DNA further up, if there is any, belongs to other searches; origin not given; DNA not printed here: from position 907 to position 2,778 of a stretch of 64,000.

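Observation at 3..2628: UvrD-like and PIF1/RecD-like SF1 helicase pair directly upstream of the triad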

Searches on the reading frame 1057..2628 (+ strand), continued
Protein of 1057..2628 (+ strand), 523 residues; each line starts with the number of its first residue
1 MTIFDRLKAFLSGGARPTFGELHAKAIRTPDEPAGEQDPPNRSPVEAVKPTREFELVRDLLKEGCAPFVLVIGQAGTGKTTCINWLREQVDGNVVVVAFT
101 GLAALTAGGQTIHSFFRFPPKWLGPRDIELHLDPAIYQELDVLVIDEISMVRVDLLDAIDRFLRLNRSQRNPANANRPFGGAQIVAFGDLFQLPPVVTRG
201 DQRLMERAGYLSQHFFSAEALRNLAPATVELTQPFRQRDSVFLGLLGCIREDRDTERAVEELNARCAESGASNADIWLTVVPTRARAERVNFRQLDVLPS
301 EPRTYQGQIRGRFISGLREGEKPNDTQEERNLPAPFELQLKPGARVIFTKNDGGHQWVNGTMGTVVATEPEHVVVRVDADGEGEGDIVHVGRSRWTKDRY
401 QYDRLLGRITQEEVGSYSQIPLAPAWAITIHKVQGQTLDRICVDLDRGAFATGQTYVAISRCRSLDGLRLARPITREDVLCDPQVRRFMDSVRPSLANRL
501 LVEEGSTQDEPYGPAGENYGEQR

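Call 37: find_encoding_contigs(protein=P0010, flank=8000, max_places=2)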
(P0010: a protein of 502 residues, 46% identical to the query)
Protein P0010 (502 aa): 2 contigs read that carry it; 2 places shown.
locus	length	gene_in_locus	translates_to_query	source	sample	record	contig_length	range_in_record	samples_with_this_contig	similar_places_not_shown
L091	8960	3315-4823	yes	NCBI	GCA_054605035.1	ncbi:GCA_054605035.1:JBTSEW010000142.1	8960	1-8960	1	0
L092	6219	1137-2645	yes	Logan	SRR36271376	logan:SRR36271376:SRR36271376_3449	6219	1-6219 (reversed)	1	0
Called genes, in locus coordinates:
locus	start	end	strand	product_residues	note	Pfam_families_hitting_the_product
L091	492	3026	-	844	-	PF00176:SNF2-rel_dom, PF04851:ResIII, PF00271:Helicase_C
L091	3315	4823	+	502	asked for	PF02689:Herpes_Helicase (faint), PF05970:PIF1, PF13245:AAA_19, PF13604:AAA_30, PF13401:AAA_22 (weak)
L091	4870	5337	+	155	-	PF04480:DUF559, PF18741:MTES_1575 (weak)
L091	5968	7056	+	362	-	PF00356:LacI, PF00532:Peripla_BP_1, PF13377:Peripla_BP_3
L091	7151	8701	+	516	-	-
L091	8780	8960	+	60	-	?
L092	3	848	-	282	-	?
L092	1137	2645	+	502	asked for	PF02689:Herpes_Helicase (faint), PF05970:PIF1, PF13245:AAA_19, PF13604:AAA_30, PF13401:AAA_22 (weak)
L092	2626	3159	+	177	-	PF04480:DUF559, PF18741:MTES_1575 (weak)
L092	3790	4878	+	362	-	PF00356:LacI, PF00532:Peripla_BP_1, PF13377:Peripla_BP_3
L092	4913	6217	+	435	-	?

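Call 38: find_encoding_contigs(protein=P0033, flank=8000, max_places=2)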
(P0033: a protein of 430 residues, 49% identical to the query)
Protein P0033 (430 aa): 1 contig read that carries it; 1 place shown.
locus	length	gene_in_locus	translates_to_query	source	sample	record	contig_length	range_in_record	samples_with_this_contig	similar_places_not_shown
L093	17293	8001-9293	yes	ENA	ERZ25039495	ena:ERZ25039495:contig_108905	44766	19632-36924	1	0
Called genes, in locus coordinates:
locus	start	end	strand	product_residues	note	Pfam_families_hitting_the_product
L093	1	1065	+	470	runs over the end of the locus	PF05977:MFS_3, PF07690:MFS_1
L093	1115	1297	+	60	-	-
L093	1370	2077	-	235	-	PF08808:RES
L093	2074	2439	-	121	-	-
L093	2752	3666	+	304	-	PF00480:ROK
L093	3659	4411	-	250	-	PF00753:Lactamase_B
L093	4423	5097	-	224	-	PF00440:TetR_N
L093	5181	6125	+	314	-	PF00005:ABC_tran, PF13304:AAA_21 (weak), PF13732:DrrA1-3_C (weak)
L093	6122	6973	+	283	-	PF01061:ABC2_membrane, PF12698:ABC2_membrane_3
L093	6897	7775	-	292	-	-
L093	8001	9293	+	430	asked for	PF05970:PIF1, PF13191:AAA_16 (weak), PF13245:AAA_19, PF13401:AAA_22 (faint), PF13604:AAA_30, PF02689:Herpes_Helicase (weak)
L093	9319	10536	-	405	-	PF07690:MFS_1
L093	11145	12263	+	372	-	PF00532:Peripla_BP_1, PF13407:Peripla_BP_4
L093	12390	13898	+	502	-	PF00005:ABC_tran, PF13304:AAA_21 (faint), PF00005:ABC_tran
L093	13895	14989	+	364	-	PF02653:BPD_transp_2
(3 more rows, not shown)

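Call 39: find_related_loci(query=L001:247-2319:+, collection=metagenome_contigs, flank=10000)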
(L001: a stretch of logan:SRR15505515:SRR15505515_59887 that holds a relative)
Query L001:247-2319:+ (690 aa) in metagenome_contigs; peptide patterns used: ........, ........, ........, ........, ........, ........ (x = any residue, [..] = any of these).
600 stretches matched a pattern (row limit reached: there are more); 588 encode a relative of the query (tblastn E <= 1e-3); the best 80 are kept; 80 distinct loci.
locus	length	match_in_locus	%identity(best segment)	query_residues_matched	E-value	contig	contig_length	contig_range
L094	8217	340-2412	73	1-689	0e+0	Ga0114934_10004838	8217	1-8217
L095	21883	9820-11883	65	1-689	0e+0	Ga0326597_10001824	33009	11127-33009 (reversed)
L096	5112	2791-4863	66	1-690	0e+0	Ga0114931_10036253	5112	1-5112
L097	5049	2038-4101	64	1-689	0e+0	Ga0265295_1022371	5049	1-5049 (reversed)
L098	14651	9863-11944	63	1-689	0e+0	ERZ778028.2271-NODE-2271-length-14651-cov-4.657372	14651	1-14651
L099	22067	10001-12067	68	1-690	0e+0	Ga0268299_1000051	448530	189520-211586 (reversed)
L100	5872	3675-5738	65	1-689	0e+0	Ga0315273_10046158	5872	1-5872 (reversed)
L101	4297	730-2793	65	1-689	0e+0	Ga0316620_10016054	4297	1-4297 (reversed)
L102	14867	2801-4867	66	1-689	0e+0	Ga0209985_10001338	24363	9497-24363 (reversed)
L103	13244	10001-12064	65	1-689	0e+0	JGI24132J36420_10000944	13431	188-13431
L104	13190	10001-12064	64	1-689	0e+0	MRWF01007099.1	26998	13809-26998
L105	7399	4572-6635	66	1-689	0e+0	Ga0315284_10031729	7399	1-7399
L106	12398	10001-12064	65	1-689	0e+0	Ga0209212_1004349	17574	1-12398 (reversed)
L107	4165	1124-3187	64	1-689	0e+0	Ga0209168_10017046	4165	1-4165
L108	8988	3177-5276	62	2-689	0e+0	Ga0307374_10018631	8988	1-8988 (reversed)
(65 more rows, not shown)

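Call 43: search_protein_families(library=pfam, proteins=[L001:247-950:+], max_evalue=0.01)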
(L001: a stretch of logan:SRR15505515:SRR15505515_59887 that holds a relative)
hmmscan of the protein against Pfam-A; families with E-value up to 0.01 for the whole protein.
L001:247-950:+ (234 aa): 1 family
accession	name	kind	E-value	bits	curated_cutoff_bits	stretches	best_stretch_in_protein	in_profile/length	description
PF05015.19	HigB-like_toxin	-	0.00079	20.3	27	1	37-81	48-91/91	RelE-like toxin of type II toxin-antitoxin system HigB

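Call 44: search_protein_families(library=padloc, proteins=[L001:247-2319:+], max_evalue=0.001)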
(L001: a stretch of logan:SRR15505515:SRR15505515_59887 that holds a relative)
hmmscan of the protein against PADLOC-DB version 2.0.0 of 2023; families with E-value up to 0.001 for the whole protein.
L001:247-2319:+ (690 aa): 40 families (the best 25 are shown)
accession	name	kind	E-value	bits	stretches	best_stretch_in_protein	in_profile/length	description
PDLC01087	C3a187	-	9.5e-27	92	1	236-686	200-550/559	NERD+UvrD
PDLC03802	RTasHel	-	5.4e-23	79.7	3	434-602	191-344/675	DRT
PDLC00132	GajB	-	2e-22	77.6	2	233-598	4-379/625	UrvD helicase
PDLC00114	GajB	-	1.5e-20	71.3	2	233-600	8-381/635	UrvD helicase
PDLC00117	GajB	-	5.1e-18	62.9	2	607-677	511-573/604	UrvD helicase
PDLC00104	GajB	-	8.9e-16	55.7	2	236-477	7-205/574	UrvD helicase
PDLC00106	GajB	-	2.7e-13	47.3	1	235-515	6-288/577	UrvD helicase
PDLC00121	GajB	-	3e-13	47.2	1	436-599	203-362/565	UrvD helicase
PDLC00103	GajB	-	6.1e-12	43.2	2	428-599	204-377/612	UrvD helicase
PDLC00130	GajB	-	6.4e-11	39.2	1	612-677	510-567/589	UrvD helicase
PDLC00129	GajB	-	1.2e-10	38.7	1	425-528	216-320/594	UrvD helicase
PDLC00123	GajB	-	3.7e-10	37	1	572-676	403-505/540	UrvD helicase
PDLC00127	GajB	-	4.3e-10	36.7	1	612-676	507-564/594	UrvD helicase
PDLC00135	GajB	-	6.7e-10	36.5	1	595-688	497-589/603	UrvD helicase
PDLC00108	GajB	-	9.6e-10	36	1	553-674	297-410/445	UrvD helicase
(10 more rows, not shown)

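Call 48: search_dna_similar(query=window:1057-2628:+, collection=plasmids, mode=protein, max_rows=25)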
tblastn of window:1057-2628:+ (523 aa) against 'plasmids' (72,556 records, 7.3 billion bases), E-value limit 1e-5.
Records with a match: 29; places in all: 32; records where one place covers at least 80% of the query: 20.
Best place of each record, by identity: <60% 29.
By first word of the organism name: Acinetobacter 5; Vibrio 4; Lactobacillus 4; Bacteroides 2; Parabacteroides 2; Alteromonas 2; Agrobacterium 2; Marinobacter 1; Phocaeicola 1; Prevotella 1; and 5 more.
By predicted mobility (MOB-suite, as given by PLSDB): non-mobilizable 23; conjugative 4; mobilizable 2.
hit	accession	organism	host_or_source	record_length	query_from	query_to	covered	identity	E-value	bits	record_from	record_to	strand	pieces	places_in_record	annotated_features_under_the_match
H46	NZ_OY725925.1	Bacteroides finegoldii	-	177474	69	488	80%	38.4%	7e-77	271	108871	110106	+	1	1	tetratricopeptide repeat protein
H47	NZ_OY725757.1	Parabacteroides distasonis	-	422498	69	519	86%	35.7%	3e-66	240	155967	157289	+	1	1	tetratricopeptide repeat protein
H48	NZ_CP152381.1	Marinobacter sp. SBY-1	mixed culture,aerobic biological filter ...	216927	69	496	82%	37.2%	3e-63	231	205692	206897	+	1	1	AAA family ATPase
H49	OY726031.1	Phocaeicola massiliensis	-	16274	69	508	84%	36.1%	6e-73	259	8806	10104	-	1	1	record has no annotation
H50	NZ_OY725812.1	Parabacteroides distasonis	-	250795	63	492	82%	36.8%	2e-65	237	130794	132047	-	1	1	HRDC domain-containing protein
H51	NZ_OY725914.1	Bacteroides finegoldii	-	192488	63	492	82%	35.9%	4e-61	225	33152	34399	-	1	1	HRDC domain-containing protein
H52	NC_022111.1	Prevotella sp. oral taxon 299 str. F0039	Homo sapiens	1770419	69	488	80%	36.5%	3e-70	251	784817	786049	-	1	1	none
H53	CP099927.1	Vibrio parahaemolyticus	Anadara tuberculosa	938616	69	492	81%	34.4%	2e-47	185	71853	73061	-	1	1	none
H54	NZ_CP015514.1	Vibrio vulnificus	Mactra veneriformis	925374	69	492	81%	34.2%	3e-46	181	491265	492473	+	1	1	AAA family ATPase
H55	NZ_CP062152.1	Vibrio parahaemolyticus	oyster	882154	69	492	81%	33.9%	2e-46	181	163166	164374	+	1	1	AAA family ATPase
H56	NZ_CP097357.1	Vibrio parahaemolyticus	oyster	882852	69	492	81%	33.9%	2e-46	181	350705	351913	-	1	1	AAA family ATPase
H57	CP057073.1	Escherichia coli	culture,Pooled cattle faecal samples ...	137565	69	496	82%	33.5%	4e-55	207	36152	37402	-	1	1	AAA family ATPase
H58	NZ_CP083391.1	Lactobacillus crispatus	Homo sapiens,Whole organism,urine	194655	20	492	90%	29.1%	1e-30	134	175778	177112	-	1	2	DEAD/DEAH box helicase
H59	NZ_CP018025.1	Alteromonas mediterranea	seawater,seawater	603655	70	499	82%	30.2%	5e-36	150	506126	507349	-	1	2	DEAD/DEAH box helicase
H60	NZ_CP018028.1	Alteromonas mediterranea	seawater,seawater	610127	70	499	82%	30.2%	5e-36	150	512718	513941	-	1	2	DEAD/DEAH box helicase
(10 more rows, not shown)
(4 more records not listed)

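Call 54: find_related_loci(query=A2, collection=viral_contigs, flank=8000)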
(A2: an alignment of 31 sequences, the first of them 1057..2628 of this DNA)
Query A2 (523 aa) in viral_contigs; peptide patterns used: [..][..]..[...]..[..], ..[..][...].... (x = any residue, [..] = any of these).
600 stretches matched a pattern (row limit reached: there are more); 336 encode a relative of the query (tblastn E <= 1e-3); the best 80 are kept; 80 distinct loci.
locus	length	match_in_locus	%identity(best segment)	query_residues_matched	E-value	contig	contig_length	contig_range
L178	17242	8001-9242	40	56-492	5e-93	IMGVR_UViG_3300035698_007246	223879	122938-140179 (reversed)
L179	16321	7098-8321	38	51-487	7e-86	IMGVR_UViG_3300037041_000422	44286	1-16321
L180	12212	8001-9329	36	32-493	9e-84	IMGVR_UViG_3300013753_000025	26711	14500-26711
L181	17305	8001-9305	40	69-511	1e-83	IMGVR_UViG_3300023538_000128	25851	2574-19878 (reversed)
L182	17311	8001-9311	35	32-488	4e-83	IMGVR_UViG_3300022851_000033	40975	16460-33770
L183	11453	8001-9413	36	20-515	1e-82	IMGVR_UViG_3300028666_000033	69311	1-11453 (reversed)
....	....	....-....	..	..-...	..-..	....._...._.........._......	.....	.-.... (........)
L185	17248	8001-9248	34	69-493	6e-80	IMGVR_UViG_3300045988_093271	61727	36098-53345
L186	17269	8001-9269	34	51-485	3e-79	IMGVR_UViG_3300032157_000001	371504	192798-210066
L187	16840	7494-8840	37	51-490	1e-78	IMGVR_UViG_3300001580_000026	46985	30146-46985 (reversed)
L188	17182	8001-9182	38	73-493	3e-73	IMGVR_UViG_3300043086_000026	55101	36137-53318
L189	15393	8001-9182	38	73-493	3e-73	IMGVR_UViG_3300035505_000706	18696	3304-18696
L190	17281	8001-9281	33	41-492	4e-73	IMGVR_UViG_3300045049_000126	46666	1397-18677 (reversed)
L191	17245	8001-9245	36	51-493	7e-73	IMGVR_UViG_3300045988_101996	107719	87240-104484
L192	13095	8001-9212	33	60-497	8e-71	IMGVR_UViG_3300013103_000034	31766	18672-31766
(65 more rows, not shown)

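Call 67: search_solved_structures(query=window:1057-2628:+, max_evalue=0.00001)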
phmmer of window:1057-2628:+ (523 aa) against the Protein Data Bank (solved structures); distinct sequences matched with E-value up to 0.00001: 19.
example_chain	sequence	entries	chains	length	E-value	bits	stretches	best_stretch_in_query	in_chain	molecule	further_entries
8bns_A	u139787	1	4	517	3.2e-88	299.8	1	47-501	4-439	AAA ATPase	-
8bnv_A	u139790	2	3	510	3.1e-81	276.8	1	53-498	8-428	AAA family ATPase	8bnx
6s3p_A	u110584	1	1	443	3e-70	240.5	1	67-493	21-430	PIF1 helicase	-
6s3e_A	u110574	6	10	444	3.1e-70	240.5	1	67-493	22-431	PIF1 helicase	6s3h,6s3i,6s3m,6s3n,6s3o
7bil_A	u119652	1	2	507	3.2e-70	240.5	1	28-493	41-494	PIF1 helicase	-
7oar_A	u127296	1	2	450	1e-69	238.8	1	67-493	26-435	Pif1 helicase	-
7ada_A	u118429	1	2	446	1.1e-68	235.4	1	67-493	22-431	PIF1 helicase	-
6xzt_A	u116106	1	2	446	6.7e-68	232.8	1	67-493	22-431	PIF1 helicase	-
5fhd_A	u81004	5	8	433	8.3e-62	212.7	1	51-480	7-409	Uncharacterized protein | ATP-dependent DNA helicase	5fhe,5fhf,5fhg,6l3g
5ftb_A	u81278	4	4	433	1.1e-61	212.2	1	51-480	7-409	TPR DOMAIN PROTEIN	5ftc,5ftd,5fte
5ftf_A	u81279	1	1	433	9.2e-61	209.2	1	51-480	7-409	TPR DOMAIN PROTEIN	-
5fhh_A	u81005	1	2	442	3.6e-43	151.2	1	68-495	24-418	ATP-dependent DNA helicase PIF1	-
6hpt_A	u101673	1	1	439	4.4e-43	150.9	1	69-495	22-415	ATP-dependent DNA helicase PIF1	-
9fb8_A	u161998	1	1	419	8.3e-43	150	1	69-493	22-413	ATP-dependent DNA helicase PIF1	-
6hph_A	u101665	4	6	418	8.8e-43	149.9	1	69-493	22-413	ATP-dependent DNA helicase PIF1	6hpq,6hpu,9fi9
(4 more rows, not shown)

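Call 68: search_solved_structures(query=L001:247-2319:+, max_evalue=0.00001)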
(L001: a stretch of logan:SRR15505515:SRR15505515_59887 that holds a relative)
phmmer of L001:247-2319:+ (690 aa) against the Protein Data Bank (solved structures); distinct sequences matched with E-value up to 0.00001: 9.
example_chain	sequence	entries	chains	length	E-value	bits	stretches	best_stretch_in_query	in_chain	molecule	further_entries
4c2u_A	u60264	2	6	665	3e-18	68.9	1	233-601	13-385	DNA HELICASE II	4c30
4c2t_A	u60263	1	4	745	4.8e-18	68.2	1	233-601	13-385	DNA HELICASE II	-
1pjr_A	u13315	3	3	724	7.7e-16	60.9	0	611-680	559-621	PCRA | ATP-DEPENDENT HELICASE PCRA | HELICASE PCRA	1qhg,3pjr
9dci_A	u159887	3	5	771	4.5e-15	58.4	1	232-601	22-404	ATP-dependent DNA helicase UvrD1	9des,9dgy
3lfu_A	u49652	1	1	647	1.1e-13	53.8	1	236-602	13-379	DNA helicase II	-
2is1_A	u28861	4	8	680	1.3e-13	53.5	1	236-602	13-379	DNA helicase II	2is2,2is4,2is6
2pjr_A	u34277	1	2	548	3e-09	39.1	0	436-602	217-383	PROTEIN (HELICASE PCRA)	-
1uaa_A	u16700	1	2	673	5.3e-08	35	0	233-517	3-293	PROTEIN (ATP-DEPENDENT DNA HELICASE REP.)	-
6yxu_H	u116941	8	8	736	1.6e-06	30.1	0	235-272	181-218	RNA polymerase-associated transcription factor HelD | Helicase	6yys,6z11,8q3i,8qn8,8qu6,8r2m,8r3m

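Call 73: find_encoding_contigs(protein=P0003, flank=5000, max_places=3)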
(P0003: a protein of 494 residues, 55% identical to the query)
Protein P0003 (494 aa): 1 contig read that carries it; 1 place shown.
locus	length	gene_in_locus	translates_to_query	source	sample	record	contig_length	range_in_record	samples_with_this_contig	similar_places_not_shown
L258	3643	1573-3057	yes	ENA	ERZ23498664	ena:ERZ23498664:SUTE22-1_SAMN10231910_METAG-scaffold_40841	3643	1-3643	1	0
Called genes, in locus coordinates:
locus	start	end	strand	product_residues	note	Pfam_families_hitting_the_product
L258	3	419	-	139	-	?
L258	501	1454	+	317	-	-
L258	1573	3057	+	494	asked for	PF02689:Herpes_Helicase (faint), PF05970:PIF1, PF13191:AAA_16 (weak), PF13245:AAA_19, PF13604:AAA_30, PF13401:AAA_22 (weak)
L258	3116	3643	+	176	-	?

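Call 74: find_encoding_contigs(protein=P0005, flank=5000, max_places=3)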
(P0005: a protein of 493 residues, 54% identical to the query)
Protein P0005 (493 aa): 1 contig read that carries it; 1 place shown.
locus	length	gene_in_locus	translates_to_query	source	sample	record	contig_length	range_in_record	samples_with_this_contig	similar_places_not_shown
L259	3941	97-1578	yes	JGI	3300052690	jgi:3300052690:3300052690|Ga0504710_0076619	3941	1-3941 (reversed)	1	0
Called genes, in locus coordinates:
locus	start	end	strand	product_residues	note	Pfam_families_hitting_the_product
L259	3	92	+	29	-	?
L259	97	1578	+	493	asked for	PF02689:Herpes_Helicase (faint), PF05970:PIF1, PF13245:AAA_19, PF13604:AAA_30, PF13401:AAA_22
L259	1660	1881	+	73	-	-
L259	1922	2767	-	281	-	PF13276:HTH_21, PF00665:rve, PF13683:rve_3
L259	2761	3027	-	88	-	PF01527:HTH_Tnp_1, PF13551:HTH_29 (faint), PF13518:HTH_28 (weak)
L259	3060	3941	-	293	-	?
